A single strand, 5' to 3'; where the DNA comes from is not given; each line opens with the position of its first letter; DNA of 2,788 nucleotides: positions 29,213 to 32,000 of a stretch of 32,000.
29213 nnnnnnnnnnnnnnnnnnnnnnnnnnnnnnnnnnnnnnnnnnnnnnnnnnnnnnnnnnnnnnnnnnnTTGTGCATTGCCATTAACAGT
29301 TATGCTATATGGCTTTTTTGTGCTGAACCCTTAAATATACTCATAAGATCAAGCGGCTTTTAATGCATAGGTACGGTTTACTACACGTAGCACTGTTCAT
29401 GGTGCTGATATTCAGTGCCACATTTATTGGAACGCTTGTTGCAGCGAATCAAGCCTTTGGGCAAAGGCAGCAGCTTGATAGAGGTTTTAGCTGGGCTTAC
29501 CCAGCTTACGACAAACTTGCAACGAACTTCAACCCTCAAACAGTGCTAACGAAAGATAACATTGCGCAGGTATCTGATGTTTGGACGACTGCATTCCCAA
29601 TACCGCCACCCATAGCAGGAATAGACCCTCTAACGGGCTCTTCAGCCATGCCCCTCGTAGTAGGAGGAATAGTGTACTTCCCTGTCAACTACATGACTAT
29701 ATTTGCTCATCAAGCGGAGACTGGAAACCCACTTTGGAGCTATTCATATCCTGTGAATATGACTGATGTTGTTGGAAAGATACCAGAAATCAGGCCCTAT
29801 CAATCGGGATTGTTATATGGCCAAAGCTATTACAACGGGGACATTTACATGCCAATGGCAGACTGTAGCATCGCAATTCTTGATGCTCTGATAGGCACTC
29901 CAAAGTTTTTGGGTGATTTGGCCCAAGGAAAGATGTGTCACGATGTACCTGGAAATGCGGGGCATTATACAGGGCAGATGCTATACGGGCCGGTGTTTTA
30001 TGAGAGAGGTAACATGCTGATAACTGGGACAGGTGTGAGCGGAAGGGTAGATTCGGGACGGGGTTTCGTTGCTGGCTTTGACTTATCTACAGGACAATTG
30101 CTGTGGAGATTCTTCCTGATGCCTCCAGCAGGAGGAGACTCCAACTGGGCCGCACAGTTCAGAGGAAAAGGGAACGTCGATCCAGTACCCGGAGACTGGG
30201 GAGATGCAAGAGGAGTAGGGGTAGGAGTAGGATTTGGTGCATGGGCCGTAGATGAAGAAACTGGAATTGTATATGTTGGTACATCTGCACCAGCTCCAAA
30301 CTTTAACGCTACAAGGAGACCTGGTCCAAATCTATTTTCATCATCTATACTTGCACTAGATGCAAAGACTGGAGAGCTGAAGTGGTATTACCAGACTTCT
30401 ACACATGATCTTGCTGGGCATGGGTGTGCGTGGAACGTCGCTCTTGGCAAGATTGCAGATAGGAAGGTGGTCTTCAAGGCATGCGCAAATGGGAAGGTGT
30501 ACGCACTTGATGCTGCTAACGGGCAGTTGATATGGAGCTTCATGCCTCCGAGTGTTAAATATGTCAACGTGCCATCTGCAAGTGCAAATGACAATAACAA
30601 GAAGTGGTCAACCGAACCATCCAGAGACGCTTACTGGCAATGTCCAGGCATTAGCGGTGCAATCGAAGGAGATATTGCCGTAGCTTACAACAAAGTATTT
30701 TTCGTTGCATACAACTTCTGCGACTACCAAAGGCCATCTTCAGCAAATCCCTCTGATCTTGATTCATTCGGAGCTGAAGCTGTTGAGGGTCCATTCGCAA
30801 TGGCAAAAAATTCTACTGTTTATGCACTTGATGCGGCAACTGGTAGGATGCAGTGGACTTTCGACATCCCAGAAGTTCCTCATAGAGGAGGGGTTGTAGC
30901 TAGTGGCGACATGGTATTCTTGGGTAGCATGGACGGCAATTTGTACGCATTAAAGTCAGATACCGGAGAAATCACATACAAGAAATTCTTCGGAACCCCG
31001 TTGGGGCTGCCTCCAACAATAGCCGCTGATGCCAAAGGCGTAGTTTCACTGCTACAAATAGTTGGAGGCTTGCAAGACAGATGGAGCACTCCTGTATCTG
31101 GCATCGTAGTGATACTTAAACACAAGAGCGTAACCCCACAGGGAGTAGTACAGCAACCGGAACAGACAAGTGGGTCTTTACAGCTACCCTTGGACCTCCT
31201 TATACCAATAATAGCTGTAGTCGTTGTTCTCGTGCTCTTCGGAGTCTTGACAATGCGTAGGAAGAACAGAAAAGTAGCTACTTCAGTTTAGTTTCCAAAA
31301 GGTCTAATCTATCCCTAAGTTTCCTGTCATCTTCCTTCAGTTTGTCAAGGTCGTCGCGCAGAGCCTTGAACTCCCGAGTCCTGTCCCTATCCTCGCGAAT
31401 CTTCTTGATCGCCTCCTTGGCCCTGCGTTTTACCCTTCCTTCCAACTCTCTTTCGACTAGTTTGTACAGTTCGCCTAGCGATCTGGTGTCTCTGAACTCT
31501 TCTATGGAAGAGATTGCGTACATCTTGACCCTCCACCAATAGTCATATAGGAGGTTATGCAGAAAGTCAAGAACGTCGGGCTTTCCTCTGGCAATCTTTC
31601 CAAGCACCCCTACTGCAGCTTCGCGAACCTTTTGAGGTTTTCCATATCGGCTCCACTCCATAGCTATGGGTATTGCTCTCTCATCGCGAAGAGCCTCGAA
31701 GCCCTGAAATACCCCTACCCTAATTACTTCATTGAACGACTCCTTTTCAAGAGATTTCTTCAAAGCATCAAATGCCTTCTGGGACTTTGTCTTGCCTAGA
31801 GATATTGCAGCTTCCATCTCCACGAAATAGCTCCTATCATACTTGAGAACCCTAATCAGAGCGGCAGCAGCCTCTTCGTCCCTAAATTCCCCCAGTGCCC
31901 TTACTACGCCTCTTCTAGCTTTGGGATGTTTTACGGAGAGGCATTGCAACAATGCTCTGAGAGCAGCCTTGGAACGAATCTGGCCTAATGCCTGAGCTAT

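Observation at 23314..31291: Candidate archaeal PQQ island: pqqC flanked by two surface-anchored quinoprotein-like propellers, an SBP/ATPase pair and MFS transporters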

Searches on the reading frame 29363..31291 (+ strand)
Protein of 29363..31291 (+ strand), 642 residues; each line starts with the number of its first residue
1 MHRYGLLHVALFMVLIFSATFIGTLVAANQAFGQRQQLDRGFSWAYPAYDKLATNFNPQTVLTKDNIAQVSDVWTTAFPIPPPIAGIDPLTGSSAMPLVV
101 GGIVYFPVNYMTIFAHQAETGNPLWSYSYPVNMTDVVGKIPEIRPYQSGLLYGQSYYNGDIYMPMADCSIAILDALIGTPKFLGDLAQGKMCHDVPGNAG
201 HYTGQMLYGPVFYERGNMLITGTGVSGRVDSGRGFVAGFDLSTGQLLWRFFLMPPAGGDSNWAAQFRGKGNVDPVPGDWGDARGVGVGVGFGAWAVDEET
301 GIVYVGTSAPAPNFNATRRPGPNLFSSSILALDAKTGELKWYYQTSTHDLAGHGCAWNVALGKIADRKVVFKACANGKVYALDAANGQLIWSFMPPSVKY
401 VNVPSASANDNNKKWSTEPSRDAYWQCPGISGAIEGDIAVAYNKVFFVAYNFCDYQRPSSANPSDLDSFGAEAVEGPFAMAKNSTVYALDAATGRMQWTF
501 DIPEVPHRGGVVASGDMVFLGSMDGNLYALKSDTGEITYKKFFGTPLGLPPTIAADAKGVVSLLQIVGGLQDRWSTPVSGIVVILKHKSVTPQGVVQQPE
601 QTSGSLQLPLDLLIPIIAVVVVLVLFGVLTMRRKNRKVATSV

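Call 3: search_protein_families(library=pfam, proteins=[window:29363-31291:+], max_evalue=0.01)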
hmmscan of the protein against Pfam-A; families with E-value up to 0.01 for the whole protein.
window:29363-31291:+ (642 aa): 4 families
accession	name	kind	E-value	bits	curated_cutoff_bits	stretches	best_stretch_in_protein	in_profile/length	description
PF01011.28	PQQ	-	6.2e-46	157.7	26.7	2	44-420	1-359/595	Glucose/ethanol/alcohol dehydrogenase, beta-propeller domain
PF13360.13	PQQ_2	-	2.2e-24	86.9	27.6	2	234-392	3-143/233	Outer membrane protein assembly factor BamB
PF13570.13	Beta-prop_ACSF4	-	2.9e-12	47.1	133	2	484-555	71-143/329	Beta-alanine-activating enzyme, beta-propeller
PF25292.1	Beta-prop_CGLA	-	9.1e-06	25.8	26.8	0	370-403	47-79/316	Lambda-carrageenase beta-propeller domain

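Call 4: search_protein_families(library=ncbifam, proteins=[window:29363-31291:+], max_evalue=0.01)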
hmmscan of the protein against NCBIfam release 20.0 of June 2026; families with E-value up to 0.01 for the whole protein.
window:29363-31291:+ (642 aa): 8 families
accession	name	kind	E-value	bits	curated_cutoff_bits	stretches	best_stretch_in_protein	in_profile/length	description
TIGR03075.1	PQQ_enz_alc_DH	subfamily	2.3e-48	165.1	480.05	1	43-565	20-526/530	PQQ-dependent dehydrogenase, methanol/ethanol family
TIGR04528.1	acido_non_PQQ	subfamily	2.3e-40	138.8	650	1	50-550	12-468/493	acido-empty-quinoprotein group A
TIGR03074.1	PQQ_membr_DH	subfamily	4.9e-25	87.5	832.65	1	37-404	150-515/783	membrane-bound PQQ-dependent dehydrogenase, glucose/quinate/shikimate family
TIGR03300.1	assembly_YfgL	equivalog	1.2e-21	76.8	285.2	2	478-553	69-143/377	outer membrane protein assembly factor BamB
NF008351.0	PRK11138.1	equivalog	5.1e-14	51.6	423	2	478-541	73-146/394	outer membrane protein assembly factor BamB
NF053615.1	SerThrKinAfsKStmc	equivalog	1.3e-10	40.7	1300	2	478-545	708-774/809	protein serine/threonine kinase AfsK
NF050114.1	Rv3212_fam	equivalog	0.00062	19.1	150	0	328-388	82-135/393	Rv3212 family protein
NF041516.1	PA2928_fam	subfamily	0.0075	15.7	70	0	486-538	316-372/376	PA2928 family protein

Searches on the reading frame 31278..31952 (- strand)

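Call 3: search_protein_families(library=pfam, proteins=[window:31278-31952:-], max_evalue=0.01)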
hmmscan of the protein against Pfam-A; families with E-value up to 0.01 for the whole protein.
window:31278-31952:- (224 aa): 3 families
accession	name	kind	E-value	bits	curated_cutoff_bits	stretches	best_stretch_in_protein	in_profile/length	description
PF13646.12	HEAT_2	-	1.8e-28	99.1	27.7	3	2-76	5-79/88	HEAT repeats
PF03130.22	HEAT_PBS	-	2.3e-14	52.7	20.9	1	13-37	2-26/27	PBS lyase HEAT-like repeat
PF02985.28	HEAT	-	0.0064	17.1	23.5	0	108-122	15-29/31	HEAT repeat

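Call 4: search_protein_families(library=ncbifam, proteins=[window:31278-31952:-], max_evalue=0.01)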
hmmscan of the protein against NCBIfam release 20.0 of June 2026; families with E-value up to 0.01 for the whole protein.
window:31278-31952:- (224 aa): 5 families
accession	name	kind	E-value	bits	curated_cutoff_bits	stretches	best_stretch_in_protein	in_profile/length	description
NF058502.1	phyc_lyase_CpcE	equivalog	1e-09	38.3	330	1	13-71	59-116/260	C-phycocyanin alpha-cysteine-84 phycocyanobilin lyase subunit CpcE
NF045915.1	PhycobilmeDegNblB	equivalog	1.7e-09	37.5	300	1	18-170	57-205/214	phycobilisome degradation protein NblB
NF058515.1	phyc_lyase_CpcF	equivalog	1.8e-07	31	220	1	85-189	23-123/200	C-phycocyanin alpha-cysteine-84 phycocyanobilin lyase subunit CpcF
NF007244.0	PRK09687.1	equivalog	3.1e-05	23.4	275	1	32-185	96-250/285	putative lyase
NF058505.1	phyc_lyase_CpeY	equivalog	0.00063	18.4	600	0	16-74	325-385/419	C-phycoerythrin alpha-cysteine-82 phycoerythrobilin lyase CpeY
